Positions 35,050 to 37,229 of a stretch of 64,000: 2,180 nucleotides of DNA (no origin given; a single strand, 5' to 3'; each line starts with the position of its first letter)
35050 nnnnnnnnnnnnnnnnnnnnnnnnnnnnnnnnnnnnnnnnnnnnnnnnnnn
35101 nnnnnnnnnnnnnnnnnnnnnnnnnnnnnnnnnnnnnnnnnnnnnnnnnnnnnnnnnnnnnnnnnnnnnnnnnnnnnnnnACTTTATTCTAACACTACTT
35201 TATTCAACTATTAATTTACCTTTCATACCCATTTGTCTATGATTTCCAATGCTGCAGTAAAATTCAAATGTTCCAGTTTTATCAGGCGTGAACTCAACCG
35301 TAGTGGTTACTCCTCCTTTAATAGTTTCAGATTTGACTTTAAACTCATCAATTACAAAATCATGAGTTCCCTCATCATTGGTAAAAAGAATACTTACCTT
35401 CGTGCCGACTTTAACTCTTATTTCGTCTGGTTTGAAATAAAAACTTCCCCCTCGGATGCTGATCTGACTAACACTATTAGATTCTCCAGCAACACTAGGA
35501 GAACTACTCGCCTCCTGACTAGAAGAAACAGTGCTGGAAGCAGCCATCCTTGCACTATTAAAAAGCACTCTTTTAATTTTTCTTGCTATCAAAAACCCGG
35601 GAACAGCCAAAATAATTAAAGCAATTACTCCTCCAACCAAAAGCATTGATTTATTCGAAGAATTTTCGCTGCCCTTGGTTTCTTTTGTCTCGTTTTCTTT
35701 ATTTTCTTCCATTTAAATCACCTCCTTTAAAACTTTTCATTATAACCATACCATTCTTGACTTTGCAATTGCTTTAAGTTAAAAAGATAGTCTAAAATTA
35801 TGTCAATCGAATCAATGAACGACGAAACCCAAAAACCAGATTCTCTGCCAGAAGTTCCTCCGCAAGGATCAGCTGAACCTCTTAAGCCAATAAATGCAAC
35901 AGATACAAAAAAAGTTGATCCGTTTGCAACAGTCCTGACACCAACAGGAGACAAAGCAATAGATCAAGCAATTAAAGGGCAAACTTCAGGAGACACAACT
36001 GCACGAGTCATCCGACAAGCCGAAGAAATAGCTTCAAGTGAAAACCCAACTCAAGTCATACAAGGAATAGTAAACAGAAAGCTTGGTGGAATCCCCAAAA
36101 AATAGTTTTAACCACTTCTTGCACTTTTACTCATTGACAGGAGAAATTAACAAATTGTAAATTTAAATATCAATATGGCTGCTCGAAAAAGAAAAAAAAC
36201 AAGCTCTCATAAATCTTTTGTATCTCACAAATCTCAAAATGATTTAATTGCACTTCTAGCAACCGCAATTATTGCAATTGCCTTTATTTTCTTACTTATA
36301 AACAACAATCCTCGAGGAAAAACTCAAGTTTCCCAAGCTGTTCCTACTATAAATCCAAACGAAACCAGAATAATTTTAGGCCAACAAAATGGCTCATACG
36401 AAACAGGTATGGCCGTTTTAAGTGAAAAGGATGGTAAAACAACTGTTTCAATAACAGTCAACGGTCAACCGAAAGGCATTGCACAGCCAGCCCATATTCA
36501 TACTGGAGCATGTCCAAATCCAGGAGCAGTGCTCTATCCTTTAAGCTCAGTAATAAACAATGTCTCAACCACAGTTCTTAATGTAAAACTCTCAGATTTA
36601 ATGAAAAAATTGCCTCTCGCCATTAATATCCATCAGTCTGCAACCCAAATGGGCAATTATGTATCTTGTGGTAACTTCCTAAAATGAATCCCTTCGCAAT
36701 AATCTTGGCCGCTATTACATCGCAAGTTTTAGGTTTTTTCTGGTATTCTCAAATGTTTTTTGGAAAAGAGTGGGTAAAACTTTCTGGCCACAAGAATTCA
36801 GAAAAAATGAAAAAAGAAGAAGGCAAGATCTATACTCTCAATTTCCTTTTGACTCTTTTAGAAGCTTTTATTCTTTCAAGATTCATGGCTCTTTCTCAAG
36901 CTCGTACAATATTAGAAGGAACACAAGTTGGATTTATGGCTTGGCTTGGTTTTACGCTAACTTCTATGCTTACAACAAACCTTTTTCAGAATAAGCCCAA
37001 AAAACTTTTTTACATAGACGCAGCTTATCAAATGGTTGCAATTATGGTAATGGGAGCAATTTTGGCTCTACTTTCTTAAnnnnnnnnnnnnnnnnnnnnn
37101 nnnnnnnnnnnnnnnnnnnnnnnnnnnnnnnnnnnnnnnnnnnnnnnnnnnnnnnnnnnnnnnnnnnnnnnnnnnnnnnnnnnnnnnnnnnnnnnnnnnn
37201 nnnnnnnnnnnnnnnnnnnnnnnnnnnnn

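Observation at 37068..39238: Cas4-like Fe-S PD-(D/E)XK nuclease translationally coupled to a beta-CASP metallo-beta-lactamase nuclease, with no CRISPR-Cas context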

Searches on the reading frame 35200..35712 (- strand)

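Call 3: search_protein_families(library=pfam, proteins=[window:35200-35712:-], max_evalue=0.01)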
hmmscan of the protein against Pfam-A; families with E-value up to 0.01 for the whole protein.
window:35200-35712:- (170 aa): 5 families
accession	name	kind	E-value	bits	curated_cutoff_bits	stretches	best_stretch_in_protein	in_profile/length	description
PF13473.12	Cupredoxin_1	-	4e-14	52.9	27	1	78-169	17-104/104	Cupredoxin-like domain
PF00127.26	Copper-bind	-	1.1e-10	42.3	21.2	1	84-170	5-99/99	Copper binding proteins, plastocyanin/azurin family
PF07731.20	Cu-oxidase_2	-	9.8e-05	22.6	20.4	1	131-170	95-134/137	Multicopper oxidase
PF07732.21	Cu-oxidase_3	-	0.0092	16.5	21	0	127-170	71-115/119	Multicopper oxidase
PF00116.26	COX2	-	0.0094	16.3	22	0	98-154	48-103/120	Cytochrome C oxidase subunit II, periplasmic domain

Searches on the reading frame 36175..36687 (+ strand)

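Call 3: search_protein_families(library=pfam, proteins=[window:36175-36687:+], max_evalue=0.01)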
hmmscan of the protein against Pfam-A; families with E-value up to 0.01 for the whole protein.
window:36175-36687:+ (170 aa): 1 family
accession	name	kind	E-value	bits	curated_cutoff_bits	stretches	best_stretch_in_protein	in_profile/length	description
PF07452.17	CHRD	-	0.0012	20.1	24.1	1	76-158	19-109/117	CHRD domain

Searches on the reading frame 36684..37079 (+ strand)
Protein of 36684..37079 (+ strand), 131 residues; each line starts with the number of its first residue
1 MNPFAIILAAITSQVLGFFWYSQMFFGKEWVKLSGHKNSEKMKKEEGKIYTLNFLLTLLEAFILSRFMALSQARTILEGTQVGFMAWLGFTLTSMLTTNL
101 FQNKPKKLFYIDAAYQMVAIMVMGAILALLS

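Call 3: search_protein_families(library=pfam, proteins=[window:36684-37079:+], max_evalue=0.01)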
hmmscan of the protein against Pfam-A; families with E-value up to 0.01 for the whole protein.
window:36684-37079:+ (131 aa): 1 family
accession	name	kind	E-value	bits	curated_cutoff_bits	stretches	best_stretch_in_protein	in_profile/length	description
PF08570.15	DUF1761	-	3e-29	102.2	31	1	5-127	2-122/123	Protein of unknown function (DUF1761)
